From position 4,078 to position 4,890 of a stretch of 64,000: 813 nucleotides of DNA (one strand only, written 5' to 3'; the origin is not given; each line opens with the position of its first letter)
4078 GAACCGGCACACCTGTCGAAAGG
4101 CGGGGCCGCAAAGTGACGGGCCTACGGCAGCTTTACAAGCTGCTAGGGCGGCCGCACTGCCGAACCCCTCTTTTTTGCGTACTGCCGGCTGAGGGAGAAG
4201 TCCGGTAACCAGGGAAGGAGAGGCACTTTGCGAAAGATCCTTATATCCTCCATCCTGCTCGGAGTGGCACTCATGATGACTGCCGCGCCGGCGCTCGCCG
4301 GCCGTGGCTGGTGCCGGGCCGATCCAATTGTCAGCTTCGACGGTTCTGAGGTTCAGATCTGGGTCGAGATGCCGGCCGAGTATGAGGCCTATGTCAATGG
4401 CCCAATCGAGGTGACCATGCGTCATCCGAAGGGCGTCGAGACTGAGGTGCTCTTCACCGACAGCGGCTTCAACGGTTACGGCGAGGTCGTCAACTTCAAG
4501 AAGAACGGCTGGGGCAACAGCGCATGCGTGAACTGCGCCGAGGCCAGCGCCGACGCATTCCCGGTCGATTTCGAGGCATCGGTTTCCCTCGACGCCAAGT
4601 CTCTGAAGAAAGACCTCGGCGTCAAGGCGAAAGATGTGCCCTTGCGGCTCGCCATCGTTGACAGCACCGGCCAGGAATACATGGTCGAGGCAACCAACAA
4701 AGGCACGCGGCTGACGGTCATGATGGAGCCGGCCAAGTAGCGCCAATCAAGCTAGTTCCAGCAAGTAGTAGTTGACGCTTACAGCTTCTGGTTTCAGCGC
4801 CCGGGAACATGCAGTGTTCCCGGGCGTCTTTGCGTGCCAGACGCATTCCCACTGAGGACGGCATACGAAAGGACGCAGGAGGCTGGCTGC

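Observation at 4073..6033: Two tandem c-di-GMP-I (GEMM-I)-like riboswitches, each driving a paralogous secreted protein of no recognisable family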

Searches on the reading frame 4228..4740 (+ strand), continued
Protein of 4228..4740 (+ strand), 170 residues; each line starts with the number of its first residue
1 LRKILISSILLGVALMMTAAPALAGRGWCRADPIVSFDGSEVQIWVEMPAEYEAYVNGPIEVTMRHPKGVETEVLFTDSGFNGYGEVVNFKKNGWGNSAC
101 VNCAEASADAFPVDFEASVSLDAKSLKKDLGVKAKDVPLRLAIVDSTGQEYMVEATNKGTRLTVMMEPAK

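Call 64: search_protein_families(library=pfam, proteins=[L039:3128-5446:+, L040:741-2384:+, L043:2459-3787:+, L007:3679-5058:+, L005:3593-4936:+, L033:1834-3171:+, L011:3365-5044:+, L021:4383-6443:+, L026:3487-5010:+, L018:3448-4656:+], max_evalue=0.1)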
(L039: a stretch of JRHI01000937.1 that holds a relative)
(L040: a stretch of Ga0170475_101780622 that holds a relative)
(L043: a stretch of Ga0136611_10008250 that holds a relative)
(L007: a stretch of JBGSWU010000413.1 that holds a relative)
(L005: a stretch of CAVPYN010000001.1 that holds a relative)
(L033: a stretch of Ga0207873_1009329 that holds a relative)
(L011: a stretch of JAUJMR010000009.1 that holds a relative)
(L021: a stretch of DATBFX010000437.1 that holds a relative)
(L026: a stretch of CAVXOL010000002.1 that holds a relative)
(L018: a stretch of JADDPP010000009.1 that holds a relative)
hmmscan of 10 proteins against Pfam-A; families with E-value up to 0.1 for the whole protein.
L039:3128-5446:+ (773 aa): 7 families
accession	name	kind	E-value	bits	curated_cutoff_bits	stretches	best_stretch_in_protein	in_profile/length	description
PF00563.25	EAL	-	1e-59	202.2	31.3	1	592-772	3-181/236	EAL domain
PF00990.26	GGDEF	-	1.9e-47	161.4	23.8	1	414-570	1-160/161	Diguanylate cyclase, GGDEF domain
PF08447.18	PAS_3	-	1e-16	61.4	25.6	1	311-397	2-89/89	PAS fold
PF00989.32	PAS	-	3e-05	24.4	22.6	1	302-399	15-112/113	PAS fold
PF12822.12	ECF_trnsprt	-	6.2e-05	23.5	30.7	1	96-214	17-130/169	ECF transporter, substrate-specific component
PF08448.16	PAS_4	-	0.00073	20.2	23.1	1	337-405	41-110/110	PAS fold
PF20972.2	MASE9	-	0.021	15.2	24.3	1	114-211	54-145/203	MASE9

L040:741-2384:+ (548 aa): 4 families
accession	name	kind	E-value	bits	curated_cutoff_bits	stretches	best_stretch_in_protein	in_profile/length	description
PF02518.31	HATPase_c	-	1e-28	100.4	26.4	1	399-507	2-109/111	Histidine kinase-, DNA gyrase B-, and HSP90-like ATPase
PF00512.31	HisKA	-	1.8e-11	44.3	26.9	1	282-351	1-65/66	His Kinase A (phospho-acceptor) domain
PF07155.17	ECF-ribofla_trS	-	0.0095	16.4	26.7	1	66-189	8-129/172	ECF-type riboflavin transporter, S component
PF13581.12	HATPase_c_2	-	0.011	16.1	27.4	1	400-483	29-110/127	Histidine kinase-like ATPase domain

L043:2459-3787:+ (443 aa): 3 families
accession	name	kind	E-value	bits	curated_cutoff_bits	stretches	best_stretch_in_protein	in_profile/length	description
PF13487.12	HD_5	-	1.1e-33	116.8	27.2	1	240-405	2-170/170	HD domain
PF01966.28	HD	-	5e-20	72.4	22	1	253-374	2-116/116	HD domain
PF19726.4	DUF6218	-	0.013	15.6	26.8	1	219-287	97-170/229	Family of unknown function (DUF6218)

L007:3679-5058:+ (460 aa): 3 families
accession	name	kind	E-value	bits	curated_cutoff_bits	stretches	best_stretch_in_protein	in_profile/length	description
PF13487.12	HD_5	-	3.6e-33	115.2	27.2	1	257-422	2-170/170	HD domain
PF01966.28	HD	-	6.9e-19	68.7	22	1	270-391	2-116/116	HD domain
PF08668.18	HDOD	-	0.023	14.6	22.9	0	269-318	95-142/196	HDOD domain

L005:3593-4936:+ (448 aa): 3 families
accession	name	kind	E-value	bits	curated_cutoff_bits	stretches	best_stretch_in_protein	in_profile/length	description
PF13487.12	HD_5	-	1.1e-29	103.8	27.2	1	248-411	2-168/170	HD domain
PF01966.28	HD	-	1.9e-19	70.5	22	1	261-382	2-116/116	HD domain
PF08668.18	HDOD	-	0.021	14.7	22.9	1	261-302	96-135/196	HDOD domain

L033:1834-3171:+ (446 aa): 3 families
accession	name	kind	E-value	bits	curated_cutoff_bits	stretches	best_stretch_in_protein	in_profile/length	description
PF13487.12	HD_5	-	2.2e-34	119.1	27.2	1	247-411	3-170/170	HD domain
PF01966.28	HD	-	1.8e-21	77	22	1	259-380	2-116/116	HD domain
PF08668.18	HDOD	-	0.021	14.7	22.9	1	259-300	96-135/196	HDOD domain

L011:3365-5044:+ (560 aa): 4 families
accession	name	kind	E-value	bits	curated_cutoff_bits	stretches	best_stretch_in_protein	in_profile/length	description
PF07730.19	HisKA_3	-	1.1e-13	51.9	24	1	324-389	1-65/68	Histidine kinase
PF02518.31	HATPase_c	-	2.8e-13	50.7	26.4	1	432-524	3-109/111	Histidine kinase-, DNA gyrase B-, and HSP90-like ATPase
PF13581.12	HATPase_c_2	-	4.6e-06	27.1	27.4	1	404-485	14-87/127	Histidine kinase-like ATPase domain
PF20972.2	MASE9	-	0.00061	20.2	24.3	1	145-254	52-155/203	MASE9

L021:4383-6443:+ (687 aa): 2 families
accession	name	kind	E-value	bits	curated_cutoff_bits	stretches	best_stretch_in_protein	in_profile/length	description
PF00563.25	EAL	-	3.1e-51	174.5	31.3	1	522-687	3-166/236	EAL domain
PF00990.26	GGDEF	-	6.3e-40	137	23.8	1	344-500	2-160/161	Diguanylate cyclase, GGDEF domain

L026:3487-5010:+ (508 aa): 6 families
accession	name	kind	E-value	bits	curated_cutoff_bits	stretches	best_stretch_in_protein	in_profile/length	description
PF02518.31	HATPase_c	-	7.6e-30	104.1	26.4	1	379-488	2-110/111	Histidine kinase-, DNA gyrase B-, and HSP90-like ATPase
PF00512.31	HisKA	-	1.8e-11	44.4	26.9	1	258-332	1-66/66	His Kinase A (phospho-acceptor) domain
PF07155.17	ECF-ribofla_trS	-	2.5e-05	24.8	26.7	1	63-191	19-147/172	ECF-type riboflavin transporter, S component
PF20972.2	MASE9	-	4e-05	24.1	24.3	1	84-212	53-176/203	MASE9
PF13581.12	HATPase_c_2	-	0.0006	20.3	27.4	1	387-465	40-112/127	Histidine kinase-like ATPase domain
PF12822.12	ECF_trnsprt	-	0.0027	18.2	30.7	1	67-227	21-161/169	ECF transporter, substrate-specific component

L018:3448-4656:+ (403 aa): 1 family
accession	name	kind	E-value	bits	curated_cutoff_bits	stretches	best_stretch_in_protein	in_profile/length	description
PF00990.26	GGDEF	-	1.2e-45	155.6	23.8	1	244-398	1-160/161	Diguanylate cyclase, GGDEF domain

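Call 66: search_protein_families(library=pfam, proteins=[L016:3711-4430:+, L015:3466-4260:+, L009:3539-4400:+, L006:4857-5700:+, L012:3607-4431:+, L023:3535-4500:+, L058:1326-2130:+, L054:2812-3600:+, L061:385-1221:+], max_evalue=10)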
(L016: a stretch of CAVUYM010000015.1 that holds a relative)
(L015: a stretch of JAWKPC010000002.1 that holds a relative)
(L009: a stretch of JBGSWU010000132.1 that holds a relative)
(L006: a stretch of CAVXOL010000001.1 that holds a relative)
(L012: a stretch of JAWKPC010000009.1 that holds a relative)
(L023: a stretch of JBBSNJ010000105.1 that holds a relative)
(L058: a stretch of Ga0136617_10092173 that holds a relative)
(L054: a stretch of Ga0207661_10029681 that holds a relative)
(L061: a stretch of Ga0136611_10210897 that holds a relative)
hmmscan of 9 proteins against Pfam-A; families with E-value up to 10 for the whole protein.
L016:3711-4430:+ (240 aa): 0 families

L015:3466-4260:+ (265 aa): 0 families

L009:3539-4400:+ (287 aa): 1 family
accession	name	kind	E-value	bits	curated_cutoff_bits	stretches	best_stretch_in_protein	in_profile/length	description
PF13386.12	DsbD_2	-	0.25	11.6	24.9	1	134-243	21-131/199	Cytochrome C biogenesis protein transmembrane region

L006:4857-5700:+ (281 aa): 2 families
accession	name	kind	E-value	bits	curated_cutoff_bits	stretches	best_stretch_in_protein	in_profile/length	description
PF19957.5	EAD5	-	0.16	12.2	27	1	214-251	45-82/135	Effector-associated domain 5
PF13346.12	ABC2_membrane_5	-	0.42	10.5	25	1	79-188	91-197/205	ABC-2 family transporter protein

L012:3607-4431:+ (275 aa): 0 families

L023:3535-4500:+ (322 aa): 2 families
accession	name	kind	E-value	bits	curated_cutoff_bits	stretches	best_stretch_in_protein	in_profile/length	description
PF20972.2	MASE9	-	0.0012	19.3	24.3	1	112-245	52-175/203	MASE9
PF21568.3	AIMA-like_N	-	0.76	10.8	27.8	1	273-320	55-102/104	1,3-alpha-isomaltosidase-like, N-terminal domain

L058:1326-2130:+ (268 aa): 3 families
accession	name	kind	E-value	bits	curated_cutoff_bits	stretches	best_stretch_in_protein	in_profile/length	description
PF20972.2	MASE9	-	0.00019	21.8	24.3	1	99-206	53-156/203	MASE9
PF10031.14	DUF2273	-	0.079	13.4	25.4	1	25-49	3-27/48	Small integral membrane protein (DUF2273)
PF06055.17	ExoD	-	8.9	6.1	23.8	1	38-74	143-179/180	Exopolysaccharide synthesis, ExoD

L054:2812-3600:+ (263 aa): 1 family
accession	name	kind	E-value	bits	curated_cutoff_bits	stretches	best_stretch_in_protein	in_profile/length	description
PF13386.12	DsbD_2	-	0.0026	18.1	24.9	1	120-206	21-106/199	Cytochrome C biogenesis protein transmembrane region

L061:385-1221:+ (279 aa): 0 families

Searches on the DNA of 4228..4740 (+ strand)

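Call 13: search_rna_families(sources=[L001, L002, L003, L004, L005, L006, L007, L008, L009, L010, L011, L012, L013, L014], threshold=gathering)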
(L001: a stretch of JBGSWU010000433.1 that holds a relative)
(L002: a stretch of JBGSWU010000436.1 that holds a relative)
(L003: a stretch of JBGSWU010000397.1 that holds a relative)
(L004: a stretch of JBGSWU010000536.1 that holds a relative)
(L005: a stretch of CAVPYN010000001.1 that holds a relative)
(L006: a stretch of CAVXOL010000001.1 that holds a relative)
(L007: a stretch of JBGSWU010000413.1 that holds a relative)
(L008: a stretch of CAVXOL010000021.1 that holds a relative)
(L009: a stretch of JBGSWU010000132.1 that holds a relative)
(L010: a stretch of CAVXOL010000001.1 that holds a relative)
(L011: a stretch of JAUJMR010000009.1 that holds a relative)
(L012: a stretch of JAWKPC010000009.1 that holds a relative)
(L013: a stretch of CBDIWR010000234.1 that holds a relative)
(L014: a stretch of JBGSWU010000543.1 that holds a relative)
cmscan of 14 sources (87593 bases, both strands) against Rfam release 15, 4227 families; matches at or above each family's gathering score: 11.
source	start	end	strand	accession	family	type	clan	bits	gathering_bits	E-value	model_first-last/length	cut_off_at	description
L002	2857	2942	+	RF01051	c-di-GMP-I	Cis-reg; riboswitch;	CL00126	72.2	35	4.6e-12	1-87/87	no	c-di-GMP-I riboswitch aptamer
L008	2778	2866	+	RF01051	c-di-GMP-I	Cis-reg; riboswitch;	CL00126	70.6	35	1.1e-11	1-87/87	no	c-di-GMP-I riboswitch aptamer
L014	2314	2398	+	RF01051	c-di-GMP-I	Cis-reg; riboswitch;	CL00126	70.1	35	1.5e-11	1-87/87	no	c-di-GMP-I riboswitch aptamer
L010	2783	2874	+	RF01051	c-di-GMP-I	Cis-reg; riboswitch;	CL00126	69.1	35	2.5e-11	1-87/87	no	c-di-GMP-I riboswitch aptamer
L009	2857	2941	+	RF03167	c-di-GMP-I-GGC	Cis-reg; riboswitch;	CL00126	67.2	59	1.4e-13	1-80/80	no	c-di-GMP-I-GGC riboswitch aptamer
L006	2336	2420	+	RF03167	c-di-GMP-I-GGC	Cis-reg; riboswitch;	CL00126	65.8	59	3.4e-13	1-80/80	no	c-di-GMP-I-GGC riboswitch aptamer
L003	2797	2881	+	RF01051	c-di-GMP-I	Cis-reg; riboswitch;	CL00126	64.7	35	3.1e-10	1-87/87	no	c-di-GMP-I riboswitch aptamer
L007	2801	2885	+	RF01051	c-di-GMP-I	Cis-reg; riboswitch;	CL00126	62.9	35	8.5e-10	1-87/87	no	c-di-GMP-I riboswitch aptamer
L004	2271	2360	+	RF01051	c-di-GMP-I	Cis-reg; riboswitch;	CL00126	60.8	35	2.7e-09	1-87/87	no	c-di-GMP-I riboswitch aptamer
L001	2336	2424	+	RF01051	c-di-GMP-I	Cis-reg; riboswitch;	CL00126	55.9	35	4.3e-08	1-87/87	no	c-di-GMP-I riboswitch aptamer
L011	2870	2952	+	RF03169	c-di-GMP-II-GAG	Cis-reg; riboswitch;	CL00127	44.1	40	3.3e-05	1-86/86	no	c-di-GMP-II-GAG riboswitch aptamer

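Call 14: search_rna_families(sources=[L015, L016, L017, L018, L019, L020, L021, L022, L023, L024, L025, L026, L027, L028], threshold=gathering)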
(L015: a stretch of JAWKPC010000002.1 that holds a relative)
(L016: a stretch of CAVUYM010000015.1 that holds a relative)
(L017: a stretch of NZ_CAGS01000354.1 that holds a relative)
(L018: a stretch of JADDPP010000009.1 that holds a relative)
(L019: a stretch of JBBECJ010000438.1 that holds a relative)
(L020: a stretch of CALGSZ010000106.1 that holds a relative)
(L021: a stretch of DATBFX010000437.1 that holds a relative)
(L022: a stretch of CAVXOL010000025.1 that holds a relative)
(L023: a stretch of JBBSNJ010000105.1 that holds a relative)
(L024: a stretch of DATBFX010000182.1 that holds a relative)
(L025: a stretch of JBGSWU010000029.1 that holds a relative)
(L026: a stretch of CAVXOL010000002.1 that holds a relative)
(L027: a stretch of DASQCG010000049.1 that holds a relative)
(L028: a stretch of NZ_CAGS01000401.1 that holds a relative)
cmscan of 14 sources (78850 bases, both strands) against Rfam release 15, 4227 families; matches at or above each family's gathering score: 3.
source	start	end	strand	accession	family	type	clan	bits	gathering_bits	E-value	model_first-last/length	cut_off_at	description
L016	2641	2732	+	RF01051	c-di-GMP-I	Cis-reg; riboswitch;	CL00126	65.6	35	1.6e-10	1-87/87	no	c-di-GMP-I riboswitch aptamer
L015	2633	2724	+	RF01051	c-di-GMP-I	Cis-reg; riboswitch;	CL00126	65.2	35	2e-10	1-87/87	no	c-di-GMP-I riboswitch aptamer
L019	2784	2882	+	RF01051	c-di-GMP-I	Cis-reg; riboswitch;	CL00126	38.2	35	0.0008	1-87/87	no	c-di-GMP-I riboswitch aptamer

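Call 18: search_rna_families(sources=[L005, L012, L013, L017, L018, L020, L021, L022, L023, L024, L026], threshold=evalue, max_evalue=1)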
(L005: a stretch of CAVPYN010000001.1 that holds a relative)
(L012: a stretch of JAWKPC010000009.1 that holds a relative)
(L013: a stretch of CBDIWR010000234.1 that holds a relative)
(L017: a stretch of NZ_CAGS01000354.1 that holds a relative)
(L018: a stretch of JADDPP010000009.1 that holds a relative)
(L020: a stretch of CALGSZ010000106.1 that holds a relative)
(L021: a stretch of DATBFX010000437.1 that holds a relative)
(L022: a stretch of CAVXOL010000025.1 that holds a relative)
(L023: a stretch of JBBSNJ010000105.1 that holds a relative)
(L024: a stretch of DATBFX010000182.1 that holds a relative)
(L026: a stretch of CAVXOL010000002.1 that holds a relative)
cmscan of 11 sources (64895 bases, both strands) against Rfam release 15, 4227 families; matches with E-value up to 1: 3.
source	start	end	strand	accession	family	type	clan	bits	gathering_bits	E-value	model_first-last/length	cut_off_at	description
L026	2778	2838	-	RF03703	mir-3622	Gene; miRNA;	-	28.3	78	0.59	1-84/84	no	mir-3622 microRNA precursor family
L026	2773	2851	+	RF03703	mir-3622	Gene; miRNA;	-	27.6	78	0.89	1-84/84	no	mir-3622 microRNA precursor family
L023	3136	3302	-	RF02886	npcTB_6715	Gene; sRNA;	-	23.8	72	0.053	1-212/212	no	Mycobacterium sRNA 6715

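Call 27: search_rna_families(sources=[L029, L030, L031, L032, L033, L034, L035, L036, L037, L038, L039, L040, L041, L042, L043, L044, L045, L046, L047, L048], threshold=gathering)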
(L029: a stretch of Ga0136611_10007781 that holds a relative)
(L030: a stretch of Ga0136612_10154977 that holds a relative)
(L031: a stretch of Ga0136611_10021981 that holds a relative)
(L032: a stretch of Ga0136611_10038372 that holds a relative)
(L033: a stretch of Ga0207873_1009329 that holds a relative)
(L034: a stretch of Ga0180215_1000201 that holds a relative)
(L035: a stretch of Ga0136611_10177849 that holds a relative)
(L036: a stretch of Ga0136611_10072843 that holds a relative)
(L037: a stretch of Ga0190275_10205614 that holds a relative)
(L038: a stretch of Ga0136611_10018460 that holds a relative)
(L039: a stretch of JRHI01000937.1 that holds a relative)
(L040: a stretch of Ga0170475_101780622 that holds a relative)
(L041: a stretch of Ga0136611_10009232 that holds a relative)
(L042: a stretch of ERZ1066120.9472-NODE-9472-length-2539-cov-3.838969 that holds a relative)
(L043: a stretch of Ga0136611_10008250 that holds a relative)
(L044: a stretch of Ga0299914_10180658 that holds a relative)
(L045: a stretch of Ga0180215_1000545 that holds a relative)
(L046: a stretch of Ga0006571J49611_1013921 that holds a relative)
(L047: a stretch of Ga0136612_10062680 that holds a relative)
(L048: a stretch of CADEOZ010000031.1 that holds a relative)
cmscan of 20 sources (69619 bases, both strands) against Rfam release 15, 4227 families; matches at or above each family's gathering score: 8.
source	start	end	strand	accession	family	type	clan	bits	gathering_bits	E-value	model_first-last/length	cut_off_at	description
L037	416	500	+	RF01051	c-di-GMP-I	Cis-reg; riboswitch;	CL00126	71.8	35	4.6e-12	1-87/87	no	c-di-GMP-I riboswitch aptamer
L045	2351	2442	+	RF01051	c-di-GMP-I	Cis-reg; riboswitch;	CL00126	66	35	1.1e-10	1-87/87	no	c-di-GMP-I riboswitch aptamer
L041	1768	1854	+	RF01051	c-di-GMP-I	Cis-reg; riboswitch;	CL00126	64.7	35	2.4e-10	1-87/87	no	c-di-GMP-I riboswitch aptamer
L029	408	495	+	RF01051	c-di-GMP-I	Cis-reg; riboswitch;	CL00126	64.4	35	2.9e-10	1-87/87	no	c-di-GMP-I riboswitch aptamer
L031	692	782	+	RF01051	c-di-GMP-I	Cis-reg; riboswitch;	CL00126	62.3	35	9.1e-10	1-87/87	no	c-di-GMP-I riboswitch aptamer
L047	822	905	+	RF01051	c-di-GMP-I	Cis-reg; riboswitch;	CL00126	59.3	35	5e-09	1-87/87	no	c-di-GMP-I riboswitch aptamer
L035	1260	1351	+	RF01051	c-di-GMP-I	Cis-reg; riboswitch;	CL00126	58.5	35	7.7e-09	1-87/87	no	c-di-GMP-I riboswitch aptamer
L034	2292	2380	+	RF01051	c-di-GMP-I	Cis-reg; riboswitch;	CL00126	55.7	35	3.9e-08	1-87/87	no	c-di-GMP-I riboswitch aptamer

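Call 28: search_rna_families(sources=[L049, L050, L051, L052, L053, L054, L055, L056, L057, L058, L059, L060, L061, L062, L063, L064, L025, L027, L028], threshold=gathering)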
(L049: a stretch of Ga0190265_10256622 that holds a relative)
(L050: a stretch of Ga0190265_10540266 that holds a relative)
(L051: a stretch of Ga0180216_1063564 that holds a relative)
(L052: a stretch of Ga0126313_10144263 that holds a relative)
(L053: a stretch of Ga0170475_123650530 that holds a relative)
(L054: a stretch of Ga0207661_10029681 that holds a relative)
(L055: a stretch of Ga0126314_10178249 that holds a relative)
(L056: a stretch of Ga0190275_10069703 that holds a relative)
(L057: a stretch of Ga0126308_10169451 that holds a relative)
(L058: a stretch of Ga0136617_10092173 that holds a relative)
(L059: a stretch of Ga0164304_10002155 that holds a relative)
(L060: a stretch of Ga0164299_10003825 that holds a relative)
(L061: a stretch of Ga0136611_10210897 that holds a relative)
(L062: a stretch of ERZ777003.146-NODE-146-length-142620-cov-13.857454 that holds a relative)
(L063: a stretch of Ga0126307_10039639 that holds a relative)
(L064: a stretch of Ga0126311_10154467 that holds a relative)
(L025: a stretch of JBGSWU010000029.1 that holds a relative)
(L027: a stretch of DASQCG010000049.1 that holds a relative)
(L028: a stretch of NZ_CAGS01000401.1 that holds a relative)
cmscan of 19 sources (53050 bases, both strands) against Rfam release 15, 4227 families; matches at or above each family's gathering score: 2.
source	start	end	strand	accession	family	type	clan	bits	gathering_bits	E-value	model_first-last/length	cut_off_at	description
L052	323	405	-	RF00005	tRNA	Gene; tRNA;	CL00001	55.3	29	2.9e-09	1-71/71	no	tRNA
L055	484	566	-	RF00005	tRNA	Gene; tRNA;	CL00001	55.3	29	2.9e-09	1-71/71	no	tRNA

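Call 69: search_rna_families(source=L011, start=2600, end=3100, threshold=evalue, max_evalue=0.1, show_alignments=2)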
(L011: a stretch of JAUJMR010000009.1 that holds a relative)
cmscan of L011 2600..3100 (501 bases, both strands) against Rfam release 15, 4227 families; matches with E-value up to 0.1: 1.
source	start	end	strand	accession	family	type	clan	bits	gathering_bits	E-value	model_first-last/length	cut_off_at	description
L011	2870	2952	+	RF01786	c-di-GMP-II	Cis-reg; riboswitch;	CL00127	53.1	53.5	5.5e-11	1-84/84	no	Cyclic di-GMP-II riboswitch aptamer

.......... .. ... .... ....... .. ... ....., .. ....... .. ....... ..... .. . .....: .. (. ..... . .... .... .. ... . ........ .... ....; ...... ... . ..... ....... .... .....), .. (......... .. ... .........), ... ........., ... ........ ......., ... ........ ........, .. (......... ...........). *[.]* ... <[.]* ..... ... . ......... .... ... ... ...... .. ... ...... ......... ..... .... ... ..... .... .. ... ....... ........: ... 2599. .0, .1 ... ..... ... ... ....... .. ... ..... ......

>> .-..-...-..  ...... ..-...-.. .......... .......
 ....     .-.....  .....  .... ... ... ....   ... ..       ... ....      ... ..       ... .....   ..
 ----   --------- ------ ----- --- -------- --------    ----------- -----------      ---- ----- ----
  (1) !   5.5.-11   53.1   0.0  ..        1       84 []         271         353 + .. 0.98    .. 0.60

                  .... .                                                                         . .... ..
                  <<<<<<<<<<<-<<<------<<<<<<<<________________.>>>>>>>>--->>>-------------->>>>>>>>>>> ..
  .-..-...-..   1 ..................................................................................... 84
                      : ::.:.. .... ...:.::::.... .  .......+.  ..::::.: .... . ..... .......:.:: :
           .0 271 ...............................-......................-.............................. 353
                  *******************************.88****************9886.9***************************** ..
